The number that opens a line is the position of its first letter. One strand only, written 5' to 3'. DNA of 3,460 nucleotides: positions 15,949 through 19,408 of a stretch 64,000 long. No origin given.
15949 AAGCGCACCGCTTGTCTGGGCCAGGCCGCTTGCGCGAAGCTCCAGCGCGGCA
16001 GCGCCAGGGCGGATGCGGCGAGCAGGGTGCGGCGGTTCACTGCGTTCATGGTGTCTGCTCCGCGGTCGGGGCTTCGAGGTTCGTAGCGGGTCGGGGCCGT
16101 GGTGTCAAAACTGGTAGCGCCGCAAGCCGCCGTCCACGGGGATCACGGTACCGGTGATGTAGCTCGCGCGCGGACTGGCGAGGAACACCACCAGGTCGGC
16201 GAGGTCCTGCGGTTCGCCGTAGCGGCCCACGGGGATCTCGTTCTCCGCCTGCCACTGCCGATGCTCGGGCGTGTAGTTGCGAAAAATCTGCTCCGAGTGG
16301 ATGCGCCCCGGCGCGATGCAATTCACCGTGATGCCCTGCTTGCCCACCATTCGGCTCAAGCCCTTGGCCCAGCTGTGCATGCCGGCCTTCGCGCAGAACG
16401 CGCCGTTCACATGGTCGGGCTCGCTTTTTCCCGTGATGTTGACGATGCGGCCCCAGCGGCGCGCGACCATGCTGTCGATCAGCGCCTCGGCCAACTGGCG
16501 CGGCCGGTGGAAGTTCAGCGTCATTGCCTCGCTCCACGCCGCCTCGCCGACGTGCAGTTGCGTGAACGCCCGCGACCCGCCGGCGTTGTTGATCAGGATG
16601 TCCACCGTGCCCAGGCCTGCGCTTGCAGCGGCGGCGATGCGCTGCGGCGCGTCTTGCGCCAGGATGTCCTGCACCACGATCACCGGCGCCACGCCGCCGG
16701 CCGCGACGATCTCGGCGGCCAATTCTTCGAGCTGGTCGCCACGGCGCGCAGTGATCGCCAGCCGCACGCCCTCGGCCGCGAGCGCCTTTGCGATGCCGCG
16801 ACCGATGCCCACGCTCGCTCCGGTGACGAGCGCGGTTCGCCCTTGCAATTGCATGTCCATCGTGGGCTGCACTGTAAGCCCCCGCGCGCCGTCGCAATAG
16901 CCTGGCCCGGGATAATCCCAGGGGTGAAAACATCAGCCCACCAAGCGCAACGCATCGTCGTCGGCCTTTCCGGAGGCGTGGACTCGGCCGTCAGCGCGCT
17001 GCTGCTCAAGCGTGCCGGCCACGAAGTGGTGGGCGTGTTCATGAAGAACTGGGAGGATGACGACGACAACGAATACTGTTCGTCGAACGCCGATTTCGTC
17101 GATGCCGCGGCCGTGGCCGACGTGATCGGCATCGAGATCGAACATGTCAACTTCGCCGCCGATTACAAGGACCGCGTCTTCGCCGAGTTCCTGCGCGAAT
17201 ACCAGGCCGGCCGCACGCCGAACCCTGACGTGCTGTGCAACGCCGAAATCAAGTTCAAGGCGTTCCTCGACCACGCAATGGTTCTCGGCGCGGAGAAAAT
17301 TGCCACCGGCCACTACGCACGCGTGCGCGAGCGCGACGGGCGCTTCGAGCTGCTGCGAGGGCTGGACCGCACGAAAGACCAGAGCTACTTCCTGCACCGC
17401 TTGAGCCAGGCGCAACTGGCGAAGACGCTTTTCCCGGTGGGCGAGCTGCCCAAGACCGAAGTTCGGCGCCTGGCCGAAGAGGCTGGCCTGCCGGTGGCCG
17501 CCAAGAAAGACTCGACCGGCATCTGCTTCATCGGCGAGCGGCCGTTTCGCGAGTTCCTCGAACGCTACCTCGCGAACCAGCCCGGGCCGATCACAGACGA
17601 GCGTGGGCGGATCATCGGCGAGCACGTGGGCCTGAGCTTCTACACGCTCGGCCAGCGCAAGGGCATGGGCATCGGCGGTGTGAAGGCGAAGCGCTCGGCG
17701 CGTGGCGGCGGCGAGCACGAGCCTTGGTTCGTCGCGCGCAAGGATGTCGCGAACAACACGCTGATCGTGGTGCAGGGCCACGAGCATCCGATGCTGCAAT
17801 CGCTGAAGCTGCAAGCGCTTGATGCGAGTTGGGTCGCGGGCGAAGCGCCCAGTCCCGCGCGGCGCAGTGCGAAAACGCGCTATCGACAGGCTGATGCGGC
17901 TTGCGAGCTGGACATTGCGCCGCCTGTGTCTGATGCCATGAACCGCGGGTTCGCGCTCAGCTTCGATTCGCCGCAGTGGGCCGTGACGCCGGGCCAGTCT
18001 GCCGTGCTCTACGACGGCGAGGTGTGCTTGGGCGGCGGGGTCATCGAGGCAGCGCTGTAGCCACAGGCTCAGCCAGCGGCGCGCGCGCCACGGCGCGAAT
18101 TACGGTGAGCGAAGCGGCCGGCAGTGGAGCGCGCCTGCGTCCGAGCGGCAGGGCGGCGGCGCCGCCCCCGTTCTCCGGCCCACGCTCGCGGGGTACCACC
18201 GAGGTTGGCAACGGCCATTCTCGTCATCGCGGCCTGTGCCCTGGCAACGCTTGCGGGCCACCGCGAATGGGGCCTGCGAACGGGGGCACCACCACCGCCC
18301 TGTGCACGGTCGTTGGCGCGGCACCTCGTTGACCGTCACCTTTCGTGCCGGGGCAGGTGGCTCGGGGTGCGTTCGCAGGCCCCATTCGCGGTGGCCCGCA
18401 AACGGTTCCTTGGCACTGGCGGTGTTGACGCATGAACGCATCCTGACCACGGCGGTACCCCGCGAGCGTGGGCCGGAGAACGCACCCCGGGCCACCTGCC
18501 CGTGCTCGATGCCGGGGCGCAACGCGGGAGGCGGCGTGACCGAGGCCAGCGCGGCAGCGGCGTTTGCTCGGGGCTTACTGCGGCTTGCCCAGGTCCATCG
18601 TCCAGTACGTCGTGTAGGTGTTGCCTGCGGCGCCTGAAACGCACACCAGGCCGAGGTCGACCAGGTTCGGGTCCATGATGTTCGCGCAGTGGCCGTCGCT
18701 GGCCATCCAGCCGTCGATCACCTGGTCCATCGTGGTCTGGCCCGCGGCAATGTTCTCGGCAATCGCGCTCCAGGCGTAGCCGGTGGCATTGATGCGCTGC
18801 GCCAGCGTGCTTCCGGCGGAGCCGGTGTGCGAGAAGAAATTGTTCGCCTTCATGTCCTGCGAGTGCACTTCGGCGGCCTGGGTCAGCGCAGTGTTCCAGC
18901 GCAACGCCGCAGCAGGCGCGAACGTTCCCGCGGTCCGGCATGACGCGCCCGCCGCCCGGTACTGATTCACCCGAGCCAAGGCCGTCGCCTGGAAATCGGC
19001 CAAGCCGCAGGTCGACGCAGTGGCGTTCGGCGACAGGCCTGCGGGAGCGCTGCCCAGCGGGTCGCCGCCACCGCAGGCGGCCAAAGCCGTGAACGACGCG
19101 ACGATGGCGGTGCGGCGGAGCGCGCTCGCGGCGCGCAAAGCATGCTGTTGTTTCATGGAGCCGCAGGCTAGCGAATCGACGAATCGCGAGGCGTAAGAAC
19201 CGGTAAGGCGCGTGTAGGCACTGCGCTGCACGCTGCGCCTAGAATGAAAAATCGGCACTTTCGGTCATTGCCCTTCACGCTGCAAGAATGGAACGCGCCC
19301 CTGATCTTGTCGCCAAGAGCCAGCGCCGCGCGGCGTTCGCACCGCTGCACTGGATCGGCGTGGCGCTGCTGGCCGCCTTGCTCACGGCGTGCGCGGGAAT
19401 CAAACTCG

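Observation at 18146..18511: A ~360-bp MITE-like repeat family with 27-bp terminal inverted repeats and nested palindromes, three copies in 64 kb (582-931 inverted, 18146-18511, 47941-48304)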

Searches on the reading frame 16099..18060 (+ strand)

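Call 40: search_protein_families(library=pfam, proteins=[window:16099-18060:+], max_evalue=0.001)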
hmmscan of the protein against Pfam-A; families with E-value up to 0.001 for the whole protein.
window:16099-18060:+ (653 aa): 4 families
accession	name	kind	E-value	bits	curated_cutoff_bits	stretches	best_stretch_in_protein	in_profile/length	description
PF03054.22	tRNA_Me_trans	-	4.5e-80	268.5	20.6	1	284-479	1-201/202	tRNA methyl transferase HUP domain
PF20259.3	tRNA_Me_trans_M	-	4e-20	71.6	27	1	485-559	2-66/66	tRNA methyl transferase PRC-barrel domain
PF20258.4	tRNA_Me_trans_C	-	8.7e-17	61.7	20.6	1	570-649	3-77/77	Aminomethyltransferase beta-barrel domain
PF02540.23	NAD_synthase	-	3.4e-09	36.6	21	1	280-354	15-83/242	NAD synthase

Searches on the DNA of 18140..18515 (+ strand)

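Call 12: search_dna_similar(query=window:18140-18515:+, collection=plasmids, mode=distant, max_rows=40)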
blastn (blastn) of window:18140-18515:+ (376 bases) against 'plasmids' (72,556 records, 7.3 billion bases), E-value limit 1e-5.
No match.

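Call 13: search_dna_similar(query=window:18140-18515:+, collection=phages, mode=distant, max_rows=20)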
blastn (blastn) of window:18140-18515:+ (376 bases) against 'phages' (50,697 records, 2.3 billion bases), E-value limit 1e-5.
No match.

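Call 71: build_rna_model(alignment_id=A4, structure=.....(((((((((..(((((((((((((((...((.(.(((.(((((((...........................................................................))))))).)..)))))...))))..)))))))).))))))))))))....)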
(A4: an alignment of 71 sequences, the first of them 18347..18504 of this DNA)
Model R1 built from alignment A4 (71 sequences, 175 columns); structure: as given.
model positions 156; base pairs 37; branch points 0; effective number of sequences 3.73; information 0.59 bits per position. Calibrated on 0.2 Mb of random sequence (short: E-values are rough).
structure used (alignment columns):
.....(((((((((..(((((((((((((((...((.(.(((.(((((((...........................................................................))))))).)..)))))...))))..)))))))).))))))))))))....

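Call 72: search_with_rna_model(model_id=R1, source=window, max_evalue=10, filters=off)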
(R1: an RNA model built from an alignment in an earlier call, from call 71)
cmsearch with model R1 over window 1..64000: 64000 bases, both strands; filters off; matches with E-value up to 10: 176.
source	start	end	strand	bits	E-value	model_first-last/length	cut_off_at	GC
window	47942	48097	-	137.1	1.7e-24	1-156/156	no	0.73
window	579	735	-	134.5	5.4e-24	1-156/156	no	0.73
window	778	933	+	131.5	2e-23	1-156/156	no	0.76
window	18347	18504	+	129.5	4.7e-23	1-156/156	no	0.72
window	48139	48297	+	126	2.2e-22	1-156/156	no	0.72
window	18147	18305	-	116.9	1.2e-20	1-156/156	no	0.75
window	18348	18505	-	53.9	1.2e-08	1-156/156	no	0.72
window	48140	48298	-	50.2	6.4e-08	1-156/156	no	0.72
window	578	734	+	39.1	8.5e-06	1-156/156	no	0.73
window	47941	48096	+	38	1.4e-05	1-156/156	no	0.73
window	18146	18304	+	35.1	4.9e-05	1-156/156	no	0.75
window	779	934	-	33.5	9.7e-05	1-156/156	no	0.76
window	37943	38023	+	22.3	0.014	1-156/156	no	0.7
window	37944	38024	-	19.5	0.046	1-156/156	no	0.72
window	49270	49345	-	18.5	0.07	1-156/156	no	0.75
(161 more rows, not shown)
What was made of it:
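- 18147..18305 (-): Copy B, left hairpin module HL, canonical on the minus strand. The 5' box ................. is at 18261-18277 and the 3' box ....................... is at 18171-18193. The covariance model R1 scores 116.9 bits on this strand and 35.1 on the other (call 72).
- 18347..18504 (+): Copy B, right hairpin module HR, canonical on the plus strand. The 5' box is at 18375-18391 and the 3' box at 18458-18480. R1 scores 129.5 bits against 53.9 on the other strand (call 72).
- The covariance model scores 117-137 bits on one strand and 33-54 on the other (call 72).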

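Call 73: search_with_rna_model(model_id=R1, sources=[window, L001, L002, L003, L004, L005, L006, L007, L008, L009, L010, L011, L012, L013, L014, L015, L016, L017, L018, L019, L020, L021, L022, L023, L024, L025, L026, L027, L028, L029, L030, L031, L032, L033, L034, L035, L036, L037, L038, L039, L040, L041, L042, L043, L044, L045, L046, L047, L048, L049, L050, L051, L052, L053, L054, L055, L056, L057, L058, L059, L060, L061, L062, L063, L064, L065, L066, L067, L068, L069, L070, L071, L072, L073, L074, L075, L076, L077, L078, L079, L080, L081, L082, L083, L084, L085, L086, L087, L088, L089, L090, L091, L092, L093, L094, L095, L096, L097, L098, L099], max_evalue=1e-12, make_alignment=true)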
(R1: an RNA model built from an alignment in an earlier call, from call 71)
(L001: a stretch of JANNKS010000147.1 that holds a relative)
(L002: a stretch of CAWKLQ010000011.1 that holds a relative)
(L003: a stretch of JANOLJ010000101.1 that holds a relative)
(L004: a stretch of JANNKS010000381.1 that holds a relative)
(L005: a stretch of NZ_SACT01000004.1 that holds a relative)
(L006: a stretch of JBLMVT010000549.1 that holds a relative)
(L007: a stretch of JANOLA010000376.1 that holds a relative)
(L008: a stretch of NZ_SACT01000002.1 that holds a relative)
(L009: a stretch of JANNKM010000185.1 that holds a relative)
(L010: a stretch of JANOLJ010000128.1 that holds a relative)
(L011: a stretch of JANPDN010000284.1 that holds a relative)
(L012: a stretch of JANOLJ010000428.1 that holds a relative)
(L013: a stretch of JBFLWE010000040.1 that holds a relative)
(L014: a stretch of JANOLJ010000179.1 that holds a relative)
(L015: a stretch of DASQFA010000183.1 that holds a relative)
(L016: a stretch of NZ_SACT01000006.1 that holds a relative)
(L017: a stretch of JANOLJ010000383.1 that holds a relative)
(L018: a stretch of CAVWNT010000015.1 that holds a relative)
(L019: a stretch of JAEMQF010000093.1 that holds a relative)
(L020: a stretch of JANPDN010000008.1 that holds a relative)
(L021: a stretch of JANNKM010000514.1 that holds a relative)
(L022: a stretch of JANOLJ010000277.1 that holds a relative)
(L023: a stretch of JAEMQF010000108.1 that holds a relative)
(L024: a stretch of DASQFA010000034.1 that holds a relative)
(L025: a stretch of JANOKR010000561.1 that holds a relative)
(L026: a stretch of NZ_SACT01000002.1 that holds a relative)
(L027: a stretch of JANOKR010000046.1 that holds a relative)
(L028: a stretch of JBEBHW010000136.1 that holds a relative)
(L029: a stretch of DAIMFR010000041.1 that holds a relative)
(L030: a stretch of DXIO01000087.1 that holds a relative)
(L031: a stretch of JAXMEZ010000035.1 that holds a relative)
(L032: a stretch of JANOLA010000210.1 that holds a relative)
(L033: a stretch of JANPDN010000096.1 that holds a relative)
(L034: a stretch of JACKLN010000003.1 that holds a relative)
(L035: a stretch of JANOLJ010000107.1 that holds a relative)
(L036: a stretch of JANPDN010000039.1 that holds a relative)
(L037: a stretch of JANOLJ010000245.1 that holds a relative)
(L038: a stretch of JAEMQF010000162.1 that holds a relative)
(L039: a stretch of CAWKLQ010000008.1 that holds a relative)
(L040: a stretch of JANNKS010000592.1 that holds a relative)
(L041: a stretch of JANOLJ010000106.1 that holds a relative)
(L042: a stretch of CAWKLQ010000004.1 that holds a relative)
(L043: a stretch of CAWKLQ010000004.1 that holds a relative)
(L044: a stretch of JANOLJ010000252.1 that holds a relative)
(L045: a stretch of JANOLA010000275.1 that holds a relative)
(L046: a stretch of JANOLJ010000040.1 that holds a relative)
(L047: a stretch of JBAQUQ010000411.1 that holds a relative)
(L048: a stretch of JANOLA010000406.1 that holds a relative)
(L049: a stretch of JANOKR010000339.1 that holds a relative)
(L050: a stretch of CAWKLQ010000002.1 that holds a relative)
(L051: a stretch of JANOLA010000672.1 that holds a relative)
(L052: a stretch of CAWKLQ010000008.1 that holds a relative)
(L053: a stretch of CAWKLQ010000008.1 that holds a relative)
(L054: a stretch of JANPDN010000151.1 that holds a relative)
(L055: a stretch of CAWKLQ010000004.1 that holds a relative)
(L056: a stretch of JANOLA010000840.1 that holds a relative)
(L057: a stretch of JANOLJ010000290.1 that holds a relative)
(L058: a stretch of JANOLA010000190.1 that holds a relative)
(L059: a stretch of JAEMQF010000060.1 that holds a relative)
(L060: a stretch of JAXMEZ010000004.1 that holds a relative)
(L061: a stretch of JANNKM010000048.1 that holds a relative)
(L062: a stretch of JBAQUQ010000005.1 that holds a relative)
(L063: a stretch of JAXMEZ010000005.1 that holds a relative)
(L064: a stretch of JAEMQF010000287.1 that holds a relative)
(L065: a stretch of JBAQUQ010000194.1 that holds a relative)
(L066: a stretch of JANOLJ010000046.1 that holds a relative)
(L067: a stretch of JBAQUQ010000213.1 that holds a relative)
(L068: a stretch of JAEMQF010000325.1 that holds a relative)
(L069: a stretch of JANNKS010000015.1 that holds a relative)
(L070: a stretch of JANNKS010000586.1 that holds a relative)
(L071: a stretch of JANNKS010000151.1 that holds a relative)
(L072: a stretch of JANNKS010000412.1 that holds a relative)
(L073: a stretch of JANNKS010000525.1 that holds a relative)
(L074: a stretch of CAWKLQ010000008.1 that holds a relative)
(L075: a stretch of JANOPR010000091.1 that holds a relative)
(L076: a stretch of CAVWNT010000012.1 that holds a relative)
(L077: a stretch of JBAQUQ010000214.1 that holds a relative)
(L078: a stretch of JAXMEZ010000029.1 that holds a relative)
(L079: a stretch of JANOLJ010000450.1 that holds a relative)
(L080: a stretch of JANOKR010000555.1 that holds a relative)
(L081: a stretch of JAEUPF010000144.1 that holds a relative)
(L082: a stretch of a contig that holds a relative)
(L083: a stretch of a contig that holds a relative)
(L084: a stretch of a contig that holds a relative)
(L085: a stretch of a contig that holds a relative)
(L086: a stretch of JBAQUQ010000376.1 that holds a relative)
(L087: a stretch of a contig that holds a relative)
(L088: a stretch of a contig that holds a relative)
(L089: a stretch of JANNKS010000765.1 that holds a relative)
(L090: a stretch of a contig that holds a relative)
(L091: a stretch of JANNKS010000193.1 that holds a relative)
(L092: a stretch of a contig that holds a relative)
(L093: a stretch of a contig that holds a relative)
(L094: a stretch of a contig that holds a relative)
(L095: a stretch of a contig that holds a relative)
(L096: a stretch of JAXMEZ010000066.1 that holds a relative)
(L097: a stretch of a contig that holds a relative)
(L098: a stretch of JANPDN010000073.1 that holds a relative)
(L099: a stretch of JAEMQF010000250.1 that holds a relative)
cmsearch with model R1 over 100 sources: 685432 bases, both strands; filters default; matches with E-value up to 1e-12: 132.
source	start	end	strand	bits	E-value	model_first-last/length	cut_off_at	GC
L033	748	904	-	141.3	2.9e-24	1-156/156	no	0.7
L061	422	577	-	141.2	2.9e-24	1-156/156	no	0.68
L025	2993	3149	-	137.2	1.7e-23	1-156/156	no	0.72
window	47942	48097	-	137.2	1.8e-23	1-156/156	no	0.73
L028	1669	1826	-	135.9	3.1e-23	1-156/156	no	0.68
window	579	735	-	134.5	5.6e-23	1-156/156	no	0.73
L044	1460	1615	-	134.2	6.4e-23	1-156/156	no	0.75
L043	3424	3581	-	133.6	8.5e-23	1-156/156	no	0.68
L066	5825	5980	-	133.5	9e-23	1-156/156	no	0.73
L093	1883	2038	-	132.5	1.4e-22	1-156/156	no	0.75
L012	1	156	+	132.2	1.6e-22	1-156/156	no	0.7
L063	6167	6322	-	132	1.7e-22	1-156/156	no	0.72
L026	3498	3654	-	131.7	1.9e-22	1-156/156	no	0.75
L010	113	268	-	131.7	1.9e-22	1-156/156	no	0.71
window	778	933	+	131.6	2.1e-22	1-156/156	no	0.76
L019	6281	6436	-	130.9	2.7e-22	1-156/156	no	0.74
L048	127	283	+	130.7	3e-22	1-156/156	no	0.73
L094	5972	6128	+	130.6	3.1e-22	1-156/156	no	0.73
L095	4591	4746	+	130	4e-22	1-156/156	no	0.72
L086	46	202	+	129.9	4.3e-22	1-156/156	no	0.71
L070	3719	3875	-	129.8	4.5e-22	1-156/156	no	0.75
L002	1545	1702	-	129.8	4.5e-22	1-156/156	no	0.68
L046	3018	3173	-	129.8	4.5e-22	1-156/156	no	0.71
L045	5536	5691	-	129.7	4.6e-22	1-156/156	no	0.78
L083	1133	1288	-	129.7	4.6e-22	1-156/156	no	0.7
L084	3280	3435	+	129.7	4.7e-22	1-156/156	no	0.77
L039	1628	1785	-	129.6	4.8e-22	1-156/156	no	0.7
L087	6984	7139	+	129.5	5e-22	1-156/156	no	0.72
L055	3840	3997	-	128.8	6.8e-22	1-156/156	no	0.68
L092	1593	1750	+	128.7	7.1e-22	1-156/156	no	0.73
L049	1375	1531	+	128.6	7.7e-22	1-156/156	no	0.75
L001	3820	3976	-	128.5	7.8e-22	1-156/156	no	0.72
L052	3330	3488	-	127.8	1.1e-21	1-156/156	no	0.68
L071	1338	1493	+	127.6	1.1e-21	1-156/156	no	0.75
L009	3831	3986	+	127.4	1.3e-21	1-156/156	no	0.71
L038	2674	2829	+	127.1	1.5e-21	1-156/156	no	0.73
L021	2096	2252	+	126.9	1.6e-21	1-156/156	no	0.71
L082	188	343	+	126.8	1.7e-21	1-156/156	no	0.76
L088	179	335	+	126.4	2e-21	1-156/156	no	0.75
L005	7114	7270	-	126.2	2.2e-21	1-156/156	no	0.76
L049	1148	1303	-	126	2.3e-21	1-156/156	no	0.74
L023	2398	2553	-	126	2.3e-21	1-156/156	no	0.74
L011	4405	4560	-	125.6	2.8e-21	1-156/156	no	0.73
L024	432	587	-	125.5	3e-21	1-156/156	no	0.71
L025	3187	3342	+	125.2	3.4e-21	1-156/156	no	0.72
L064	332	487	+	125.1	3.5e-21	1-156/156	no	0.74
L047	2795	2952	-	125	3.7e-21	1-156/156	no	0.7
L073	802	958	-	124.5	4.7e-21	1-156/156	no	0.75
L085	2751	2908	+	124.3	5e-21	1-156/156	no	0.7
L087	6786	6942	-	124.3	5e-21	1-156/156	no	0.73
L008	7042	7198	+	123.9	5.9e-21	1-156/156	no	0.77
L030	150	305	-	123.7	6.4e-21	1-156/156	no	0.7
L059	4394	4549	-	123.7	6.4e-21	1-156/156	no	0.74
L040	286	441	-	123.6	6.7e-21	1-156/156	no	0.74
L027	1597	1752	+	123.5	7.1e-21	1-156/156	no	0.75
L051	4405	4561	+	123.4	7.5e-21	1-156/156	no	0.74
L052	3531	3688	+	123.2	8e-21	1-156/156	no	0.73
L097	1037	1192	+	122.7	1e-20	1-156/156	no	0.77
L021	1898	2053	-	122.6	1.1e-20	1-156/156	no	0.78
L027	1403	1559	-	122.4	1.1e-20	1-156/156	no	0.74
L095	4396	4553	-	122.3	1.2e-20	1-156/156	no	0.76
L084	3081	3239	-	122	1.4e-20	1-156/156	no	0.76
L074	3213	3370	-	121.8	1.5e-20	1-156/156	no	0.73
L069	8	163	+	121.2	1.9e-20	1-156/156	no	0.76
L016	1511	1667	+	121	2.2e-20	1-156/156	no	0.76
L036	7498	7655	+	120.5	2.6e-20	1-156/156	no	0.75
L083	1326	1483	+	120.5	2.7e-20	1-156/156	no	0.69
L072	2829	2985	-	120.3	2.8e-20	1-156/156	no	0.74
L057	1622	1777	+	120.2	3e-20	1-156/156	no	0.73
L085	2551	2708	-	120.2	3e-20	1-156/156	no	0.72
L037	4327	4482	+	120.1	3.1e-20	1-156/156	no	0.69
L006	348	503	+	120.1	3.1e-20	1-156/156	no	0.76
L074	3413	3570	+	119.9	3.4e-20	1-156/156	no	0.74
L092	1401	1556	-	119.5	4.1e-20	1-156/156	no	0.72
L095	11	166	+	119.4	4.3e-20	1-156/156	no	0.76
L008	6844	7000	-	119.3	4.5e-20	1-156/156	no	0.75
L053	58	215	+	119.3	4.6e-20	1-156/156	no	0.76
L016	1313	1469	-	118.8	5.6e-20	1-156/156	no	0.75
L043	3624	3781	+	118.6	6e-20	1-156/156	no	0.75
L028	1869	2026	+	118.3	6.9e-20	1-156/156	no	0.76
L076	6765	6920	+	118.3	7e-20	1-156/156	no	0.76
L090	6126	6283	+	117.6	9.6e-20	1-156/156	no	0.77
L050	1663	1820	-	117.2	1.1e-19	1-156/156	no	0.75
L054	535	691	+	116.6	1.5e-19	1-156/156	no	0.72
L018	92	246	-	116.1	1.8e-19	1-156/156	no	0.76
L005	7312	7468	+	116.1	1.9e-19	1-156/156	no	0.78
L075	47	202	+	115.9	2e-19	1-156/156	no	0.75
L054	343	498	-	115.8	2.1e-19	1-156/156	no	0.74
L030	388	542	+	115.8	2.1e-19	1-156/156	no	0.72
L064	134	290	-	115.6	2.3e-19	1-156/156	no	0.77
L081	3797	3952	-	115.6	2.3e-19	1-156/156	no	0.77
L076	6569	6724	-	115.4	2.5e-19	1-156/156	no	0.76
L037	4129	4284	-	115.1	2.9e-19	1-156/156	no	0.73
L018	287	442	+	114.9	3.1e-19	1-156/156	no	0.75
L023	2595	2751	+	114.7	3.5e-19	1-156/156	no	0.76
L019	6478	6634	+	114.3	4e-19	1-156/156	no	0.75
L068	1016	1172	+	114.3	4.1e-19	1-156/156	no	0.75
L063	6363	6518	+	113.9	4.9e-19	1-156/156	no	0.77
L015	285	441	-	113.6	5.5e-19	1-156/156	no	0.71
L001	4019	4174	+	113.3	6.3e-19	1-156/156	no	0.76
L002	1745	1902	+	113.2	6.6e-19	1-156/156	no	0.77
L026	3695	3854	+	111.3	1.5e-18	1-156/156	no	0.73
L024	628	783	+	111.1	1.7e-18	1-156/156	no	0.76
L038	2477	2633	-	110.8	1.9e-18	1-156/156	no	0.76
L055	4040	4197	+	110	2.6e-18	1-156/156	no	0.75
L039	1828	1982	+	109.4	3.5e-18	1-156/156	no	0.73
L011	4598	4754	+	108.3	5.7e-18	1-156/156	no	0.73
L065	4212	4369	+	108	6.4e-18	1-156/156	no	0.79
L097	837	994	-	106.7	1.1e-17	1-156/156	no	0.73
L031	4846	5000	+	106.5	1.2e-17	1-156/156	no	0.74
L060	138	295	+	105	2.4e-17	1-156/156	no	0.76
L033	942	1098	+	104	3.7e-17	1-156/156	no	0.7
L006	151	304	-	103.8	4.2e-17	1-156/156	no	0.77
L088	1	137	-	100.2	2e-16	1-137/156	3'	0.72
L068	820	974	-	95.6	1.5e-15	1-156/156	no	0.75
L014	1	133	+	94.1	2.9e-15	24-156/156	5'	0.71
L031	4649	4804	-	94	3e-15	1-156/156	no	0.74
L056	4228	4351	-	93.3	4e-15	19-139/156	no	0.7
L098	3269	3424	+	92.4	6e-15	1-156/156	no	0.76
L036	7302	7460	-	91.4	9.3e-15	1-156/156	no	0.71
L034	219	376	+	90.1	1.7e-14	1-156/156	no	0.78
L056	4413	4569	+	88.6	3.3e-14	1-156/156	no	0.75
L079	70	225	+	86.8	7.2e-14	1-156/156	no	0.78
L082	12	122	-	85.9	1e-13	24-134/156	no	0.75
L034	37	190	-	85.8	1.1e-13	1-156/156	no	0.79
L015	515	670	+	85.6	1.2e-13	1-156/156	no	0.76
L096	6764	6893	-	82.7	4.4e-13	16-142/156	no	0.74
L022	1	127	+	81.7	6.8e-13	30-156/156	5'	0.71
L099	4143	4259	-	81.3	7.8e-13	40-156/156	5'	0.72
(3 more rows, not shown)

Alignment A5: 132 matches aligned to the model, 180 columns, each read 5' to 3' on its own strand. Consensus structure (alignment columns), stored with it:
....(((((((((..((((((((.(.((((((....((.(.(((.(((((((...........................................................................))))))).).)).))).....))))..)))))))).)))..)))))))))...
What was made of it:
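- Single H modules are as well conserved as paired ones (call 73).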

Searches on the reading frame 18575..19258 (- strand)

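Call 40: search_protein_families(library=pfam, proteins=[window:18575-19258:-], max_evalue=0.001)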
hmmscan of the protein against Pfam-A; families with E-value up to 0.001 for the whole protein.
window:18575-19258:- (227 aa): 1 family
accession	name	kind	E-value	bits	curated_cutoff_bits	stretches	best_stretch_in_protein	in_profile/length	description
PF00188.32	CAP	-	1.1e-20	75.1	21.1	1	94-222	1-116/117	Cysteine-rich secretory protein family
